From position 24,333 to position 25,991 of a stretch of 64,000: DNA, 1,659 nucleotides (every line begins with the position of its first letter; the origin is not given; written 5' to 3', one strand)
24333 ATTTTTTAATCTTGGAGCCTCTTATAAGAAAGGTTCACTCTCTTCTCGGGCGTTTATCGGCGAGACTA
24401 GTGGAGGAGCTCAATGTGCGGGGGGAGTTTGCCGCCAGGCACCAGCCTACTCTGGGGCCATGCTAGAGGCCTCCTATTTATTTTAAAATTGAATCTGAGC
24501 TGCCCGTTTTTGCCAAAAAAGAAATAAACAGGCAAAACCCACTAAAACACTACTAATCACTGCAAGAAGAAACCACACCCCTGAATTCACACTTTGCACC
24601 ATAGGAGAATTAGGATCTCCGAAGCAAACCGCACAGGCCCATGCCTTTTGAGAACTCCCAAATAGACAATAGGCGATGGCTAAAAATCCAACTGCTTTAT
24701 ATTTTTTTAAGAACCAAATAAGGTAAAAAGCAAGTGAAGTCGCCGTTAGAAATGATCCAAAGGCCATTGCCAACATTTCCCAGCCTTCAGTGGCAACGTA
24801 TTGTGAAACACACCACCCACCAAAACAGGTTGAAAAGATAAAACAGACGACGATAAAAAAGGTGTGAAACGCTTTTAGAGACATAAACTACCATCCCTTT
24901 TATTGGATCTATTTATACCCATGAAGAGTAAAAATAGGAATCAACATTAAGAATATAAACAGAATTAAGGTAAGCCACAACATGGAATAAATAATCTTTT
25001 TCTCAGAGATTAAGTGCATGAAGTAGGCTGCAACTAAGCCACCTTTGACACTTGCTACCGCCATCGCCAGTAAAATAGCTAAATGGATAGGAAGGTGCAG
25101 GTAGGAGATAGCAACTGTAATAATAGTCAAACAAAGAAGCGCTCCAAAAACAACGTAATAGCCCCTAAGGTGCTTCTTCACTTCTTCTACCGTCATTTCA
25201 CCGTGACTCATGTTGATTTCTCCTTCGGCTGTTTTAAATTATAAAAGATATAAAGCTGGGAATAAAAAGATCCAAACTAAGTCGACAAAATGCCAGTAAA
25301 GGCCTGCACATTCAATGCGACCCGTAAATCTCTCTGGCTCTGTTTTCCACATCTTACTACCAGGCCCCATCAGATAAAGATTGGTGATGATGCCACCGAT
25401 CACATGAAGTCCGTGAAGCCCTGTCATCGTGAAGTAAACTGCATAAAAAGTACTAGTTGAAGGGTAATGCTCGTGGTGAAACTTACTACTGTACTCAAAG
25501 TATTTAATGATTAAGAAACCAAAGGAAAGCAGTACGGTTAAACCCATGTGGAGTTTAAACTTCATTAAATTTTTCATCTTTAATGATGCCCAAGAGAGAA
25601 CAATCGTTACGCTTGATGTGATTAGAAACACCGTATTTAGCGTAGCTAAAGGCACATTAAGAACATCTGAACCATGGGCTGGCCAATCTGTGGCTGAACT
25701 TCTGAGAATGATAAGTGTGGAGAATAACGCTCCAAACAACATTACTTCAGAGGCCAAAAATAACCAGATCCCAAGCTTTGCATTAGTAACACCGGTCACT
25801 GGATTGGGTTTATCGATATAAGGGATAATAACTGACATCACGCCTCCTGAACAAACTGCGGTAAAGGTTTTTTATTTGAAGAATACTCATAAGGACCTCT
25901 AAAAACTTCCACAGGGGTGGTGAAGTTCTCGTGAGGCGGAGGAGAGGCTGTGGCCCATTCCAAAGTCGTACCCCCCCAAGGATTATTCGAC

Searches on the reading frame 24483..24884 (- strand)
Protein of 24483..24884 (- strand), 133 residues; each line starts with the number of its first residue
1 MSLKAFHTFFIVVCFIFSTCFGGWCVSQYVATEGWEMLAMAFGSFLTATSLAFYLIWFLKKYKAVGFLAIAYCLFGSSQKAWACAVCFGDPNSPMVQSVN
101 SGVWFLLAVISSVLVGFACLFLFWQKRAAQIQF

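Call 70: search_protein_families(library=pfam, proteins=[window:24483-24884:-], max_evalue=0.01)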
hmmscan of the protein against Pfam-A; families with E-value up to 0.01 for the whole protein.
window:24483-24884:- (133 aa): 1 family
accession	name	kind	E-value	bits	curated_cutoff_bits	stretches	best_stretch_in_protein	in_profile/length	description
PF00784.22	MyTH4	-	0.0064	17.3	27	0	28-63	32-67/105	MyTH4 domain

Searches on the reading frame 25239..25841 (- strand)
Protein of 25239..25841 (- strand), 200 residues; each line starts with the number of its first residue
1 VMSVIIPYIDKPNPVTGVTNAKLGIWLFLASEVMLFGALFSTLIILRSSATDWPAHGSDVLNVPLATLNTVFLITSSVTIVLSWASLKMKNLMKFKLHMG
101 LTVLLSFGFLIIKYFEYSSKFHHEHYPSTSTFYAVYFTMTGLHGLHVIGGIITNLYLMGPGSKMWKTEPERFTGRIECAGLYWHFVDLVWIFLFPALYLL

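Call 70: search_protein_families(library=pfam, proteins=[window:25239-25841:-], max_evalue=0.01)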
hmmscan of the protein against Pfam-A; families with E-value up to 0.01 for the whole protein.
window:25239-25841:- (200 aa): 2 families
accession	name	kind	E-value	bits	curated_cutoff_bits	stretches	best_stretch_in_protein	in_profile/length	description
PF00510.24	COX3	-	2.3e-22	80.5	23.8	1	21-199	76-255/258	Cytochrome c oxidase subunit III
PF04238.17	DUF420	-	0.0014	19.4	30.5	1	65-177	1-112/130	Protein of unknown function (DUF420)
